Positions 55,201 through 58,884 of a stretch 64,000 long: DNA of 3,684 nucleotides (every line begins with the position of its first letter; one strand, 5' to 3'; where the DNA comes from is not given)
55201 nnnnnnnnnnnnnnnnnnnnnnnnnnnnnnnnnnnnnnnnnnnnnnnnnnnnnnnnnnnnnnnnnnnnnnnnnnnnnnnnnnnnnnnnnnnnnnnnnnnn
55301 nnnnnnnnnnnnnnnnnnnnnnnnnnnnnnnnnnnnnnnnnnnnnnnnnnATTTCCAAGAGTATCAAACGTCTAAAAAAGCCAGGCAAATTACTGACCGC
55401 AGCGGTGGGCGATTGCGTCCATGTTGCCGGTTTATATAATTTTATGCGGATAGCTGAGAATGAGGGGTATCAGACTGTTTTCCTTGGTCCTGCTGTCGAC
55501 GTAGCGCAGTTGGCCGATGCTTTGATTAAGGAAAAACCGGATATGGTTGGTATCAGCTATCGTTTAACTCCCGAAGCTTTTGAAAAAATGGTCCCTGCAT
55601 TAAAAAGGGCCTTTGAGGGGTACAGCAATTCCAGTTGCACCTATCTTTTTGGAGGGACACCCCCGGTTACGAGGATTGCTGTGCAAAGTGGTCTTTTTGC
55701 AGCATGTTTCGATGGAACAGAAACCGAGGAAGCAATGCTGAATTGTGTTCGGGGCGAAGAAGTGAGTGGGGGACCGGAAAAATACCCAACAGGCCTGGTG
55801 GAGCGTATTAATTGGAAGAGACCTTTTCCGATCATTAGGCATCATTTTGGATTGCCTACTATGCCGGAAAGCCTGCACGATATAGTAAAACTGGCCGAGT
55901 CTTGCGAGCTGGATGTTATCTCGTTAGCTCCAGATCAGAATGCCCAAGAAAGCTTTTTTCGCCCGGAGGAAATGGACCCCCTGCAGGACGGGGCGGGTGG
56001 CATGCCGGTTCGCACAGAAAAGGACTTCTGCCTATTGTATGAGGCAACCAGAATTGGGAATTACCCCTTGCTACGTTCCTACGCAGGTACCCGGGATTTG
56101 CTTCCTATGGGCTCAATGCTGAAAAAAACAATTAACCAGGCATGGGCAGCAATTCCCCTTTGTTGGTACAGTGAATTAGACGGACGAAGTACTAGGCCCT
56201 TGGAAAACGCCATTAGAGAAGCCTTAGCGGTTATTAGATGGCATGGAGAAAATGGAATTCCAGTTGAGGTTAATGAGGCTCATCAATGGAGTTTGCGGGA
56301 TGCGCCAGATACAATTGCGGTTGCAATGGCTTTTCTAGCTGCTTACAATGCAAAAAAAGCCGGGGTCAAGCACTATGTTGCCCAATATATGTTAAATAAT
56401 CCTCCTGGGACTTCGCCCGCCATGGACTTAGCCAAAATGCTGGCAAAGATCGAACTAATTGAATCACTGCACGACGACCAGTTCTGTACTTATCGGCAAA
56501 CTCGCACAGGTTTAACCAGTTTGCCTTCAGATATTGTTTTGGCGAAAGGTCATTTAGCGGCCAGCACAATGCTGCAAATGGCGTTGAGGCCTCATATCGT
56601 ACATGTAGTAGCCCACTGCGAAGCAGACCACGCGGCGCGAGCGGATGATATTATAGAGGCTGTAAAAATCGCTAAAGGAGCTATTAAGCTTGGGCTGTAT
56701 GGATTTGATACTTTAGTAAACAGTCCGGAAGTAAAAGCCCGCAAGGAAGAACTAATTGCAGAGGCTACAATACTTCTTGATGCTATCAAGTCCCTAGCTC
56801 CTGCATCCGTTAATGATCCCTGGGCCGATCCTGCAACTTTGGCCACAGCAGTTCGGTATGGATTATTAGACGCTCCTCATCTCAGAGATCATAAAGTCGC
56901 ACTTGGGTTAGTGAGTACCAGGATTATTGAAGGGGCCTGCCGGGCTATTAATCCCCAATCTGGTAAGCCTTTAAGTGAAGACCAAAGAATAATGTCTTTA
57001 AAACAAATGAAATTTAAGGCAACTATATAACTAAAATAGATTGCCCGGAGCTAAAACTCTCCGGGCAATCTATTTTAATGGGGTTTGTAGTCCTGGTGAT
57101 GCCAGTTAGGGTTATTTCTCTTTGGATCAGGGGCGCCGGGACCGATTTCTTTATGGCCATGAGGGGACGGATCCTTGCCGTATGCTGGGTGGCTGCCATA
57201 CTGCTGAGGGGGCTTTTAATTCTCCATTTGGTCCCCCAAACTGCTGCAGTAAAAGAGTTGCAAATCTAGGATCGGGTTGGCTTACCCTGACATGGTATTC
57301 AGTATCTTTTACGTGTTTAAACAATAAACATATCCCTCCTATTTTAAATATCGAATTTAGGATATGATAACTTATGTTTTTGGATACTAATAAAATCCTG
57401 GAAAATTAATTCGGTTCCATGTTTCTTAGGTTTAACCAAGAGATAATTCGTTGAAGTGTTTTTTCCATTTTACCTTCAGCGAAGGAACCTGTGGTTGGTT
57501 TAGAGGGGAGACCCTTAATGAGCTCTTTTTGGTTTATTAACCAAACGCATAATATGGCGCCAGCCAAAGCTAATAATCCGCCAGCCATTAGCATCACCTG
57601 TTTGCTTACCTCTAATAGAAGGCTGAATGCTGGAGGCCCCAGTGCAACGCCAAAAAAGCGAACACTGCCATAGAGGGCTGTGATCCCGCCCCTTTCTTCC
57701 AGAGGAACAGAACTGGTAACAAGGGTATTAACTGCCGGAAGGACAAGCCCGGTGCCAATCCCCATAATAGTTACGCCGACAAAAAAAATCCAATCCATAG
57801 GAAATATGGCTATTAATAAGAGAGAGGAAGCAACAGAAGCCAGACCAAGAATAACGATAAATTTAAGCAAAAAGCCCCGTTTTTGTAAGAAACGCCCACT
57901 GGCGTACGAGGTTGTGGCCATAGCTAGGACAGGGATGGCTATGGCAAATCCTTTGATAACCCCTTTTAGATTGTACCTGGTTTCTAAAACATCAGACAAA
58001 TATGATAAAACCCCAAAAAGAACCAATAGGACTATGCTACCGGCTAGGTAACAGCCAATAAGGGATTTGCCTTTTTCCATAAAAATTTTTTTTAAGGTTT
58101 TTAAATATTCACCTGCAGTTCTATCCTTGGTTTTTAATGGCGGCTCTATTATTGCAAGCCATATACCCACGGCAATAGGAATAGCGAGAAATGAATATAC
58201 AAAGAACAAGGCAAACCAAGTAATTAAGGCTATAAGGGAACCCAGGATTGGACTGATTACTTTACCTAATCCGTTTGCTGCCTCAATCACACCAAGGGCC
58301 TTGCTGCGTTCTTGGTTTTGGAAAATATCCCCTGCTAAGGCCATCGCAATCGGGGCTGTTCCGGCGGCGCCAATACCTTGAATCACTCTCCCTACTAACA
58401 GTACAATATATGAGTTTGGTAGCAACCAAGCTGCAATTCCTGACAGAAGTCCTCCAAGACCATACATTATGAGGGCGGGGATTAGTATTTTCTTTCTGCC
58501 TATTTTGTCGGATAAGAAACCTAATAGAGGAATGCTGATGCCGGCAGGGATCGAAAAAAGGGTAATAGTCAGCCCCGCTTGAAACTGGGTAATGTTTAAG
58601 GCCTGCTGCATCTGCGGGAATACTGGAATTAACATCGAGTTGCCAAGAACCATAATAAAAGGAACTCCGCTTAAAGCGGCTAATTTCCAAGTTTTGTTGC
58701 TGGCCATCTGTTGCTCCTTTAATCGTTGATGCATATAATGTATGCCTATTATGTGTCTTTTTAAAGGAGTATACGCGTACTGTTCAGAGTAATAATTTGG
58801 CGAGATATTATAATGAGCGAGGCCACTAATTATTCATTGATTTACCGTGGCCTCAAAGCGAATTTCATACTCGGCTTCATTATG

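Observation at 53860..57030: Opine-dehydrogenase-family oxidoreductase plus B12-binding-domain fusion protein behind a long structured leader with terminator: uncharacterised catabolic module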

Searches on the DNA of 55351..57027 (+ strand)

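Call 16: search_rna_families(sources=[L001, L003, L004, L006, L009, L012, L016, L017, L021, L022, L026], threshold=gathering)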
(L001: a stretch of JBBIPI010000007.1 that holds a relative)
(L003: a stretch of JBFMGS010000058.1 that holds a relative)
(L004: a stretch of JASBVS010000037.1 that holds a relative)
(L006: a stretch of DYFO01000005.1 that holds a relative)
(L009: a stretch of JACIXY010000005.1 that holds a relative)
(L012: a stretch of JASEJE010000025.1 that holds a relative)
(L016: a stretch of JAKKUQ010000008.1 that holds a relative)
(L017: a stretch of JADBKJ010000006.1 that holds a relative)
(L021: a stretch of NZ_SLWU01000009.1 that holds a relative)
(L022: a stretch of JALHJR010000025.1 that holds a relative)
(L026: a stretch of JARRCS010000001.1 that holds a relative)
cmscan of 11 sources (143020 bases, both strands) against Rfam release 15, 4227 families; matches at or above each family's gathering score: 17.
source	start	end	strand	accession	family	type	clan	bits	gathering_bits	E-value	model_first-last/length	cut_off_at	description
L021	4654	4786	+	RF00379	c-di-AMP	Cis-reg; riboswitch;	-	117.5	38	4.6e-27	1-134/134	no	c-di-AMP riboswitch aptamer (ydaO/yuaA leader)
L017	4680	4811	+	RF00379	c-di-AMP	Cis-reg; riboswitch;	-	113.9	38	4.6e-26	1-134/134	no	c-di-AMP riboswitch aptamer (ydaO/yuaA leader)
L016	4580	4752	+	RF00379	c-di-AMP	Cis-reg; riboswitch;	-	104.5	38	1.9e-23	1-134/134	no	c-di-AMP riboswitch aptamer (ydaO/yuaA leader)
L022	4598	4765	+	RF00379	c-di-AMP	Cis-reg; riboswitch;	-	100.6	38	2.3e-22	1-134/134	no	c-di-AMP riboswitch aptamer (ydaO/yuaA leader)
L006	4595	4727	+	RF00379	c-di-AMP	Cis-reg; riboswitch;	-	94.8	38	9.6e-21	1-134/134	no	c-di-AMP riboswitch aptamer (ydaO/yuaA leader)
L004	4646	4791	+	RF00379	c-di-AMP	Cis-reg; riboswitch;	-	92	38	5.8e-20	1-134/134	no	c-di-AMP riboswitch aptamer (ydaO/yuaA leader)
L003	4490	4703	+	RF00379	c-di-AMP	Cis-reg; riboswitch;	-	84.5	38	6.9e-18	1-134/134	no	c-di-AMP riboswitch aptamer (ydaO/yuaA leader)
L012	4282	4506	+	RF00379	c-di-AMP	Cis-reg; riboswitch;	-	80.2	38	1.1e-16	1-134/134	no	c-di-AMP riboswitch aptamer (ydaO/yuaA leader)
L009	4183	4411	+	RF00379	c-di-AMP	Cis-reg; riboswitch;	-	76.8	38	9.9e-16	1-134/134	no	c-di-AMP riboswitch aptamer (ydaO/yuaA leader)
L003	4094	4166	+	RF00005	tRNA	Gene; tRNA;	CL00001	74.5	29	3.9e-14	1-71/71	no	tRNA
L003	4186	4257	+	RF00005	tRNA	Gene; tRNA;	CL00001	71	29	3.8e-13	1-71/71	no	tRNA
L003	3900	3972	+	RF00005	tRNA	Gene; tRNA;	CL00001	70.3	29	5.7e-13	1-71/71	no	tRNA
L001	4549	4717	+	RF00379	c-di-AMP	Cis-reg; riboswitch;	-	68.1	38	2.6e-13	1-134/134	no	c-di-AMP riboswitch aptamer (ydaO/yuaA leader)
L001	2149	2220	+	RF00005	tRNA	Gene; tRNA;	CL00001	67.7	29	3.1e-12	1-71/71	no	tRNA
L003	4008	4082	+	RF00005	tRNA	Gene; tRNA;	CL00001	64.8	29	1.9e-11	1-71/71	no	tRNA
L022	9295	9369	+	RF00005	tRNA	Gene; tRNA;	CL00001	62.8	29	6.5e-11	1-71/71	no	tRNA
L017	13532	13604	-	RF00005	tRNA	Gene; tRNA;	CL00001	60.7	29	2.6e-10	1-71/71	no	tRNA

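Call 60: search_rna_families(sources=[L007, L010, L013, L019, L020, L026, L034, L038, L041, L042, L047, L048], threshold=gathering)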
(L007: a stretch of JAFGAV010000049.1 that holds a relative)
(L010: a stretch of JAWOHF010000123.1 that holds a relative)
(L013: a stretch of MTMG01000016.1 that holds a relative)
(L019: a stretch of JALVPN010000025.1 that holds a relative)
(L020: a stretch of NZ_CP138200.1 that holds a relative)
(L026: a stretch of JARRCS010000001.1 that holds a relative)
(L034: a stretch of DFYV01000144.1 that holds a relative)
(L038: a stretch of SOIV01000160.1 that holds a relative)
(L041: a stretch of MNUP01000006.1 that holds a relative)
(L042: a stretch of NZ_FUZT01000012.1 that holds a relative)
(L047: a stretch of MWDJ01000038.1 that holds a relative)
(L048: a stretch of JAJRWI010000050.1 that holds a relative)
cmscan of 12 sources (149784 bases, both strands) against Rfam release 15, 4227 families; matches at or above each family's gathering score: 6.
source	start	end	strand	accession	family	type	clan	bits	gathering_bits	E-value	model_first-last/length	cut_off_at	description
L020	968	2500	-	RF00177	SSU_rRNA_bacteria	Gene; rRNA;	CL00111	1589.8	50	0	1-1533/1533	no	Bacterial small subunit ribosomal RNA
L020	1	498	-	RF02541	LSU_rRNA_bacteria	Gene; rRNA;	CL00112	436.4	50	1.5e-139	1-500/2925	3'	Bacterial large subunit ribosomal RNA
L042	1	202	-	RF00177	SSU_rRNA_bacteria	Gene; rRNA;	CL00111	125.7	50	3e-35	1-185/1533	3'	Bacterial small subunit ribosomal RNA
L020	822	894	-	RF00005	tRNA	Gene; tRNA;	CL00001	69.7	29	8.8e-13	1-71/71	no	tRNA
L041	9456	9508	+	RF03057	nhaA-I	Cis-reg; riboswitch;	-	45.7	37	1.7e-05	1-55/55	no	nhaA-I RNA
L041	4763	4816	+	RF03057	nhaA-I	Cis-reg; riboswitch;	-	44.2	37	4e-05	1-55/55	no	nhaA-I RNA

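Call 62: search_rna_families(sources=[L002, L011, L014, L018, L028, L029, L030, L031, L032, L040, L044, L045, L046, L049, L050], threshold=gathering)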
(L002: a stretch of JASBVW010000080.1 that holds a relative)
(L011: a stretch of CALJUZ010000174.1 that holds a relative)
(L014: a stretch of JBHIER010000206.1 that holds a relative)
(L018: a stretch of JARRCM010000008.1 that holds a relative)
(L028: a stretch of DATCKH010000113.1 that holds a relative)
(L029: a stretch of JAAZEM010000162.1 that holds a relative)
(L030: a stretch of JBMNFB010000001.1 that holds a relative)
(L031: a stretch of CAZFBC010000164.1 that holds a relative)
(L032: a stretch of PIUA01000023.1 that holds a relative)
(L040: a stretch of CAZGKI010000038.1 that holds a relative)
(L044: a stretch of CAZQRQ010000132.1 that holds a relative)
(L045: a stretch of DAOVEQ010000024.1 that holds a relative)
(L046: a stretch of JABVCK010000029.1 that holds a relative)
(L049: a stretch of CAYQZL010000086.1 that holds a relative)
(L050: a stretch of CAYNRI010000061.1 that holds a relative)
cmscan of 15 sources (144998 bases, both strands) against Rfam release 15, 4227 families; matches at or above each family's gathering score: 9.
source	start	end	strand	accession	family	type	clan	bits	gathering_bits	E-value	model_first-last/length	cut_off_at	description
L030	11089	11160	+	RF00005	tRNA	Gene; tRNA;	CL00001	74.2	29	4.9e-14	1-71/71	no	tRNA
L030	11001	11073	+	RF00005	tRNA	Gene; tRNA;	CL00001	71.7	29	2.4e-13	1-71/71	no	tRNA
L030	10920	10992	+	RF00005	tRNA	Gene; tRNA;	CL00001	69.3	29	1.1e-12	1-71/71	no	tRNA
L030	10829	10901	+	RF00005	tRNA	Gene; tRNA;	CL00001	69.3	29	1.1e-12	1-71/71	no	tRNA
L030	10666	10737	+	RF00005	tRNA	Gene; tRNA;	CL00001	67.7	29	3.1e-12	1-71/71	no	tRNA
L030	11192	11263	+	RF00005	tRNA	Gene; tRNA;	CL00001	66.1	29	8.2e-12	1-71/71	no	tRNA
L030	11386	11459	+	RF00005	tRNA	Gene; tRNA;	CL00001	65.1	29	1.6e-11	1-71/71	no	tRNA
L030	11279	11364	+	RF00005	tRNA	Gene; tRNA;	CL00001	54.7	29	1.1e-08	1-71/71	no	tRNA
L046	4679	4740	+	RF01734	Fluoride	Cis-reg; riboswitch;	-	50.3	34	1.3e-10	1-64/64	no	Fluoride riboswitch aptamer (crcB RNA motif)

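Call 63: search_rna_families(sources=[L051, L052, L054, L055, L056, L057, L058, L059, L061, L063, L064, L067, L068, L070], threshold=gathering)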
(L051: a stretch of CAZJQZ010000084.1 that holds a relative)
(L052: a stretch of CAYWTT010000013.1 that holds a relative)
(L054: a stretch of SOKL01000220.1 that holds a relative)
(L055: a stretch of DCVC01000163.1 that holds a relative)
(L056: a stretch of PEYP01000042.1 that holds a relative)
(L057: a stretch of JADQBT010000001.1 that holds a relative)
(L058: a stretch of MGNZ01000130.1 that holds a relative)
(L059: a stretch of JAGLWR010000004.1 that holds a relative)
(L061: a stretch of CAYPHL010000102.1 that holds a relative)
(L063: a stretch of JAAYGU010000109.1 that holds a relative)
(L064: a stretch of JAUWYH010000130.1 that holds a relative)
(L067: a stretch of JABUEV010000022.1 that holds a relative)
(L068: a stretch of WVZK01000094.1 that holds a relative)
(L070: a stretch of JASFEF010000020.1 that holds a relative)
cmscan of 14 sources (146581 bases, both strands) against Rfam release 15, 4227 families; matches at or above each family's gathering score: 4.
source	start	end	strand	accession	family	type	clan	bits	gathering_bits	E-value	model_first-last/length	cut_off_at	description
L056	2164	2236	+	RF00005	tRNA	Gene; tRNA;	CL00001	68.5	29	1.9e-12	1-71/71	no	tRNA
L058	21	95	+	RF00005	tRNA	Gene; tRNA;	CL00001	59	29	7.5e-10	1-71/71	no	tRNA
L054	1333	1391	+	RF00005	tRNA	Gene; tRNA;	CL00001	46.5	29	2.1e-06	8-63/71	no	tRNA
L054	1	50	+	RF00005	tRNA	Gene; tRNA;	CL00001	38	29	0.00045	23-71/71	5'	tRNA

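Call 64: search_rna_families(sources=[L071, L072, L075, L076, L077, L078, L079], threshold=gathering)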
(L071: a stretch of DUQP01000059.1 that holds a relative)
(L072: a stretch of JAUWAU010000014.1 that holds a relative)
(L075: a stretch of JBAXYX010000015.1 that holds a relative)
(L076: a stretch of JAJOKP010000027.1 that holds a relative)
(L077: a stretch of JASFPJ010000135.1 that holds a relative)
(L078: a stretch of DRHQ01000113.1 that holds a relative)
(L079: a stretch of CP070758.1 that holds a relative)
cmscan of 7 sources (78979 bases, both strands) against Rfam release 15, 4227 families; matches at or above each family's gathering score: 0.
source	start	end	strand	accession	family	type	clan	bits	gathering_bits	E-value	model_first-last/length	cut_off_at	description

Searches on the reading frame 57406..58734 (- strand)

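Call 4: search_protein_families(library=pfam, proteins=[window:57406-58734:-], max_evalue=0.01)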
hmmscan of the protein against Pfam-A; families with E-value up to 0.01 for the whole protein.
window:57406-58734:- (442 aa): 4 families
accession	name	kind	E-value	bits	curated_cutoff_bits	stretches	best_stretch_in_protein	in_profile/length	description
PF07690.21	MFS_1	-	1.2e-57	195.9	33.4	2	26-311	6-290/347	Major Facilitator Superfamily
PF00083.30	Sugar_tr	-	1.1e-09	38.1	22.3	1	49-192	44-189/452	Sugar (and other) transporter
PF03137.26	OATP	-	0.0017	17.2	25.8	1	109-169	132-193/545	Organic Anion Transporter Polypeptide (OATP) family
PF05977.19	MFS_3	-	0.0026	16.7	27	0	27-396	28-390/524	Transmembrane secretion effector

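Call 7: search_protein_families(library=ncbifam, proteins=[window:57406-58734:-], max_evalue=0.001)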
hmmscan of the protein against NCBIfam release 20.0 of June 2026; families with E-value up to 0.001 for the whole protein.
window:57406-58734:- (442 aa): 64 families (the best 25 are shown)
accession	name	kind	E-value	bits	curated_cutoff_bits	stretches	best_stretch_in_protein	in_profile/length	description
NF053757.1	BclibactTpBcbE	equivalog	2.9e-114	382.1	600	1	16-403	2-392/394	bacillibactin exporter BcbE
TIGR00710.1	efflux_Bcr_CflA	subfamily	5e-29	101.9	200.9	1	20-391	9-376/385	Bcr/CflA family efflux MFS transporter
NF012174.0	tet_MFS_A_B_C_D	equivalog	9.4e-22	77.4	475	1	30-399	16-378/382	Tet(A)/Tet(B)/Tet(C) family tetracycline efflux MFS transporter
TIGR00880.1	2_A_01_02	superfamily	8.3e-21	74.6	131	1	58-193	5-136/141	multidrug resistance protein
TIGR00881.1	2A0104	subfamily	3.3e-20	72.5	407.75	2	35-210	14-186/379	phosphoglycerate transporter protein PgtP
NF053813.1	MFS_TcaB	equivalog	6.5e-20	71.2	475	1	33-324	23-312/396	putative multidrug effflux MFS transporter TcaB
TIGR00893.1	2A0114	subfamily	1.4e-19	70.4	395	1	40-397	18-396/399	D-galactonate transporter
NF008314.0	PRK11102.1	equivalog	1.2e-18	67.6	303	1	20-401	14-392/396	Bcr/CflA family multidrug efflux MFS transporter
TIGR00711.1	efflux_EmrB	subfamily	1.4e-18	66.9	230.2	1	26-191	12-171/485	DHA2 family efflux MFS transporter permease subunit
NF008654.0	PRK11652.1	equivalog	2.1e-16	59.8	479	1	32-399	25-384/397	multidrug efflux MFS transporter EmrD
NF052222.1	UridTportUriT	equivalog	8.2e-16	58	600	1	17-194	11-184/463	uridine transporter UriT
TIGR00895.1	2A0115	subfamily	7.8e-15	54.7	418.55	1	5-199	5-196/398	aromatic acid/H+ symport family MFS transporter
NF012190.1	tet_MFS_B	exception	8.4e-14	51.4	850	1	27-397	14-378/400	tetracycline efflux MFS transporter Tet(B)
NF012194.0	tet_MFS_J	exception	2.3e-13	49.9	870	1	29-399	16-380/398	tetracycline efflux MFS transporter Tet(J)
NF008270.1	PRK11043.1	equivalog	3.9e-13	49.3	430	1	16-197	8-182/382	purine nucleoside transporter PunC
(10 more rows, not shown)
